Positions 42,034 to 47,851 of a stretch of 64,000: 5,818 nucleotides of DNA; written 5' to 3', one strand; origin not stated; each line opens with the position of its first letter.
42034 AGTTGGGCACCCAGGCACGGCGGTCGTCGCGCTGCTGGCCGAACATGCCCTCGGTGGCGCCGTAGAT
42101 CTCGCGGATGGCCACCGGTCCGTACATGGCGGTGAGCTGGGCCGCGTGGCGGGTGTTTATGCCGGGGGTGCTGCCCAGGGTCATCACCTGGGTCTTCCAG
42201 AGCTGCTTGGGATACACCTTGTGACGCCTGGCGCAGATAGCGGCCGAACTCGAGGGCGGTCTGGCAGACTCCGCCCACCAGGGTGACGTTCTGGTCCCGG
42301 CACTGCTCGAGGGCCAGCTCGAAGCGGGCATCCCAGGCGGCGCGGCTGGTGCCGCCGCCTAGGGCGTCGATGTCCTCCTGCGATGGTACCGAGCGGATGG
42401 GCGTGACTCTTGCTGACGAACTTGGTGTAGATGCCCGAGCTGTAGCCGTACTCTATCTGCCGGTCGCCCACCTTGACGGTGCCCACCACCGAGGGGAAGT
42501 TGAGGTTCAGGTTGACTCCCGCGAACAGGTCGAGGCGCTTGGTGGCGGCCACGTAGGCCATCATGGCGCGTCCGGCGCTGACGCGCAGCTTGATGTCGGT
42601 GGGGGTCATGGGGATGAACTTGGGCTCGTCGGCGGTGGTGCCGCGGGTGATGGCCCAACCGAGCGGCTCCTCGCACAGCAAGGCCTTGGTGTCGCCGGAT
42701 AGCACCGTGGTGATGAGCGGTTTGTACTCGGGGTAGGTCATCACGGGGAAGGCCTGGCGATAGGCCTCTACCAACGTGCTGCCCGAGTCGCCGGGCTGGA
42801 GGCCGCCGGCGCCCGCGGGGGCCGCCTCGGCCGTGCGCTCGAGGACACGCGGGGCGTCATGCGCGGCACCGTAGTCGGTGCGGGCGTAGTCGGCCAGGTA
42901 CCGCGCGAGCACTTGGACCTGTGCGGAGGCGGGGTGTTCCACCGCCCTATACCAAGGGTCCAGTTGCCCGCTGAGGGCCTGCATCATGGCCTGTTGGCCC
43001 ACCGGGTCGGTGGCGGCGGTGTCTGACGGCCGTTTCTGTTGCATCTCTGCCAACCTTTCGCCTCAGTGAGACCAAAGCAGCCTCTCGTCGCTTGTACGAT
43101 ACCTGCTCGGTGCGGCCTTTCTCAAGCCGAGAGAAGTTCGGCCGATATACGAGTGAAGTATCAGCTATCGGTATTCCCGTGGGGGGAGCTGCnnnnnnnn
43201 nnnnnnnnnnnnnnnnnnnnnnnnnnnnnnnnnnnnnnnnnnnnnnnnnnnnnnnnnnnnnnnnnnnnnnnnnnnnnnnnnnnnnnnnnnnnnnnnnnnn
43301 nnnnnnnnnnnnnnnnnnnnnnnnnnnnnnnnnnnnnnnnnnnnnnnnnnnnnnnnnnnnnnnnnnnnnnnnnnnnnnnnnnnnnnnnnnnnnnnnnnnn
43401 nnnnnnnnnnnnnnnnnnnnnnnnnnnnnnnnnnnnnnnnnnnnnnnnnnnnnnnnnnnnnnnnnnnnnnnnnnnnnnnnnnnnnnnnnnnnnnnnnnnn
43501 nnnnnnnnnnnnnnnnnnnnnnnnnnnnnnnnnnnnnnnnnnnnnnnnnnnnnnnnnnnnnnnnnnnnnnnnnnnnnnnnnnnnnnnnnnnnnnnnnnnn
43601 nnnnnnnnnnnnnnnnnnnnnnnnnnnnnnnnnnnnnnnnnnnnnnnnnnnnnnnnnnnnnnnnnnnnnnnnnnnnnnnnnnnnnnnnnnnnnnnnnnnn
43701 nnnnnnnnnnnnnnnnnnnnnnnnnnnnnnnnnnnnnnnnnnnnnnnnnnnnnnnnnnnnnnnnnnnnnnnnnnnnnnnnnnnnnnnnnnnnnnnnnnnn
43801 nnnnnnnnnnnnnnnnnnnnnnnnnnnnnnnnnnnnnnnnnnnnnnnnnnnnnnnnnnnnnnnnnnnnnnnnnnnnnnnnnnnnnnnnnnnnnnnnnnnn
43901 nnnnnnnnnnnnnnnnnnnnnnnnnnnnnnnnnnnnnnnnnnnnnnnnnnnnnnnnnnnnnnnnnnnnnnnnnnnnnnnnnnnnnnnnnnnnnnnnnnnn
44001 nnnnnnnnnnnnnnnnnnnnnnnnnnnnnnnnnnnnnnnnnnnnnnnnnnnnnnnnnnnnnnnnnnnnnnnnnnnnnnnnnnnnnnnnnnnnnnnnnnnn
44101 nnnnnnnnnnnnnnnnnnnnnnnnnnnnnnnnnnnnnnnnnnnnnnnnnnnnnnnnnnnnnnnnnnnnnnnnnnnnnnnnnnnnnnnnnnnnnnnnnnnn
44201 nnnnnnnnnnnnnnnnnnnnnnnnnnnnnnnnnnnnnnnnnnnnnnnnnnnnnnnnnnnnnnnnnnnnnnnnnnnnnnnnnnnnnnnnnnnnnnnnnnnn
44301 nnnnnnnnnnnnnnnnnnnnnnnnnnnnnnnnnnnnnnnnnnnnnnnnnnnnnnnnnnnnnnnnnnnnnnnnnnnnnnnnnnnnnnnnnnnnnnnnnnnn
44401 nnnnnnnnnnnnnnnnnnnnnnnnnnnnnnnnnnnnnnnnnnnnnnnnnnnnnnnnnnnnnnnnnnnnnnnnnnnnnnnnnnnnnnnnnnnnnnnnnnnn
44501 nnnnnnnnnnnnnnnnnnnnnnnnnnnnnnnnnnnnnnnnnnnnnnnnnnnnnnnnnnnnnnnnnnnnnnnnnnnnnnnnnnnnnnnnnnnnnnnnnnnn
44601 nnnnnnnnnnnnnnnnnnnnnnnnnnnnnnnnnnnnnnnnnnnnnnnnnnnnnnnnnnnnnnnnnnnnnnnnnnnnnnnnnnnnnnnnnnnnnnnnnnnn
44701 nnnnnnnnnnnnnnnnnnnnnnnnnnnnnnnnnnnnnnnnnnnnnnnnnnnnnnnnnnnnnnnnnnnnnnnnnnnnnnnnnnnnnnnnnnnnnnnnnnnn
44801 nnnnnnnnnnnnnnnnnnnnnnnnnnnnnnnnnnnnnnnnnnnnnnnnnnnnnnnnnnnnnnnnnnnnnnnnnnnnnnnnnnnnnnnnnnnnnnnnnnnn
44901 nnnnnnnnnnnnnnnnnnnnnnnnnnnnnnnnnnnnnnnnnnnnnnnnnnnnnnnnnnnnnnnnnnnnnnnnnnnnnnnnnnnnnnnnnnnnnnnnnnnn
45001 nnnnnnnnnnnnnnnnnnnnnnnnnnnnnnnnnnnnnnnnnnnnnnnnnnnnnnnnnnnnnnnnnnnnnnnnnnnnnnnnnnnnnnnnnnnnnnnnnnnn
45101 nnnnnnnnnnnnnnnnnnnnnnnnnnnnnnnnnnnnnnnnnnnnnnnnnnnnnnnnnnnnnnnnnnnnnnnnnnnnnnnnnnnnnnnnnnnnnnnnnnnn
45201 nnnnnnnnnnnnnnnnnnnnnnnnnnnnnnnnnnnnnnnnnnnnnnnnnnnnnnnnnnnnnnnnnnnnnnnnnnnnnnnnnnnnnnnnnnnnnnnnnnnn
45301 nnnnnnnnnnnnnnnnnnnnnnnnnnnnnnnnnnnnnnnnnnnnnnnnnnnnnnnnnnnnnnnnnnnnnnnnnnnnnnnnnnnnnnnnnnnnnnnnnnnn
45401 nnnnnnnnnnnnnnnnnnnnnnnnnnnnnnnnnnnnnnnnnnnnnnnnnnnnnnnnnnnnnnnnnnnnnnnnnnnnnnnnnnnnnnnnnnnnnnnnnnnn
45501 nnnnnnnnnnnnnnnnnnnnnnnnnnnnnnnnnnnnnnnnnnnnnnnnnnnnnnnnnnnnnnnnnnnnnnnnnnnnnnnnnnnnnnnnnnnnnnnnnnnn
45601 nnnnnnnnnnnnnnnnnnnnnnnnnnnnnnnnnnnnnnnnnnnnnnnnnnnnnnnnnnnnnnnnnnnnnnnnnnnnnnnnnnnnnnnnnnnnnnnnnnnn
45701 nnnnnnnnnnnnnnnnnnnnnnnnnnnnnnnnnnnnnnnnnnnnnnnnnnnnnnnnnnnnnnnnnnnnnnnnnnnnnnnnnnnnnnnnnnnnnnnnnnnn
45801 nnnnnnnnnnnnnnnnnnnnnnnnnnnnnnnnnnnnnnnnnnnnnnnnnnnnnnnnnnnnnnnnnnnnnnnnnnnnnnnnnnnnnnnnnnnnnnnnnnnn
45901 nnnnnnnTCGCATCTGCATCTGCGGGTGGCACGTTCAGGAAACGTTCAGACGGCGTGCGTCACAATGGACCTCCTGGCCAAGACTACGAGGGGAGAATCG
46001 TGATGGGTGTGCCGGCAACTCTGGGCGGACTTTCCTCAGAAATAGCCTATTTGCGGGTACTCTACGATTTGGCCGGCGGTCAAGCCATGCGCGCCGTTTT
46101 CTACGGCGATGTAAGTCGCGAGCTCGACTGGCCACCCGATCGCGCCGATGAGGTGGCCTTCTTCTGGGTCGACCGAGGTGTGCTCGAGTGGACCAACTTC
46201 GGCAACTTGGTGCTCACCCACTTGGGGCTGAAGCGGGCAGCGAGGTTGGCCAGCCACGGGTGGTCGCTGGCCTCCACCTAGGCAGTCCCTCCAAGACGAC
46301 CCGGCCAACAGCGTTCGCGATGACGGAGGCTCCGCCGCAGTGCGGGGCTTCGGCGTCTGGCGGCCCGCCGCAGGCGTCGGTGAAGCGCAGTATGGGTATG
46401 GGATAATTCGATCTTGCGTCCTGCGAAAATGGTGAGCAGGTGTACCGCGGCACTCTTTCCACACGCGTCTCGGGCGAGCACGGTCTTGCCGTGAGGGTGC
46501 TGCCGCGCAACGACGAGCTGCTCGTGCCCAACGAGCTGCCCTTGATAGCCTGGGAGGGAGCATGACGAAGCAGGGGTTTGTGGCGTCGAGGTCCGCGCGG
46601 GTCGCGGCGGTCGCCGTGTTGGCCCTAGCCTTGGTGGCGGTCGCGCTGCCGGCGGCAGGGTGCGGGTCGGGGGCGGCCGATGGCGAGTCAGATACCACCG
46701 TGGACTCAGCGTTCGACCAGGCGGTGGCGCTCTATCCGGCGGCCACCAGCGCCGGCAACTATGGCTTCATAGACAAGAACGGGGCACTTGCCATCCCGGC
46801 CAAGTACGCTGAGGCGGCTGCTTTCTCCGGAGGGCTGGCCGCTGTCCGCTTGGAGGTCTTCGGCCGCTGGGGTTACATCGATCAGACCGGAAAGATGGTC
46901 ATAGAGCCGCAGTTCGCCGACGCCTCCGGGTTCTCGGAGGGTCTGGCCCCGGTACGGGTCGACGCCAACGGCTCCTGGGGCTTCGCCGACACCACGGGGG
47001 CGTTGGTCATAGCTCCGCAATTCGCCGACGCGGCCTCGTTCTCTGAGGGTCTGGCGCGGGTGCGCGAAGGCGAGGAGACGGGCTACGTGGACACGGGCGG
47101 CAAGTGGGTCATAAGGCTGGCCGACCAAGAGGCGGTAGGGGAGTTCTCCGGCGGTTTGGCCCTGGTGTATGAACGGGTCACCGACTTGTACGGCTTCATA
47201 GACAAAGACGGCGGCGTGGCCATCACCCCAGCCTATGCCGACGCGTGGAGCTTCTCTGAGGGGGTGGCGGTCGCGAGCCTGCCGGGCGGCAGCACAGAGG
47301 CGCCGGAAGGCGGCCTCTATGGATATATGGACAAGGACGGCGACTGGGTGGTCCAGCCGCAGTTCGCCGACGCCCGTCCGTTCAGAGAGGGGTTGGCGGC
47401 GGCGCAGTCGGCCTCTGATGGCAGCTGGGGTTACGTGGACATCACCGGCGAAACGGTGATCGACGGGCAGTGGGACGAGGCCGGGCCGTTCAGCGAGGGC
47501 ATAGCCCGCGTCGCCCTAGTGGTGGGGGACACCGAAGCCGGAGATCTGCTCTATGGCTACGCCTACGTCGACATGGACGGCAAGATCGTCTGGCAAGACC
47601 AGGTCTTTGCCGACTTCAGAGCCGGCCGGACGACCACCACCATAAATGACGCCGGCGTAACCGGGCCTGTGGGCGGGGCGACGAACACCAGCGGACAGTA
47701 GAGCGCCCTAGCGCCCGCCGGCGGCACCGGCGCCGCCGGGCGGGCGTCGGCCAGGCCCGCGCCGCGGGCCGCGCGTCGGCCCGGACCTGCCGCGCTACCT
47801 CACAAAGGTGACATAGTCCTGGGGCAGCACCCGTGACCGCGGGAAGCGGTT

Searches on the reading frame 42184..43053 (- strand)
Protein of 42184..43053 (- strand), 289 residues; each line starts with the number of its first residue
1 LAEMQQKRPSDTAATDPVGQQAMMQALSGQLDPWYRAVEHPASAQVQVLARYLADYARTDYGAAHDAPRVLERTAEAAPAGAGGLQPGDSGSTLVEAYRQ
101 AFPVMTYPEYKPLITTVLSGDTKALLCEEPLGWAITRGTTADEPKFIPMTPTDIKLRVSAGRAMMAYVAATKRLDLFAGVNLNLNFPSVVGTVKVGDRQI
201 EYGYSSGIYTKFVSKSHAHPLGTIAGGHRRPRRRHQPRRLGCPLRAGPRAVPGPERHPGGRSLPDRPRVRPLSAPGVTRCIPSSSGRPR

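Call 52: search_protein_families(library=pfam, proteins=[window:42184-43053:-], max_evalue=0.0001)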
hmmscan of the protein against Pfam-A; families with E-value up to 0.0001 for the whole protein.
window:42184-43053:- (289 aa): 1 family
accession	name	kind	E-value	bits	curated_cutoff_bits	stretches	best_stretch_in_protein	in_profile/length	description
PF03321.19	GH3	-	8.6e-17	61.7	23.6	1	37-185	8-133/304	GH3 family N-terminal domain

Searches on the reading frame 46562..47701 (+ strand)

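Call 52: search_protein_families(library=pfam, proteins=[window:46562-47701:+], max_evalue=0.0001)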
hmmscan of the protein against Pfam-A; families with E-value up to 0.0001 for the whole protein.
window:46562-47701:+ (379 aa): 1 family
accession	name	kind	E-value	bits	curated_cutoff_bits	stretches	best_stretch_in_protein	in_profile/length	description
PF14903.11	WG_beta_rep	-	8.3e-72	237.3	25.6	6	103-134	1-32/35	WG containing repeat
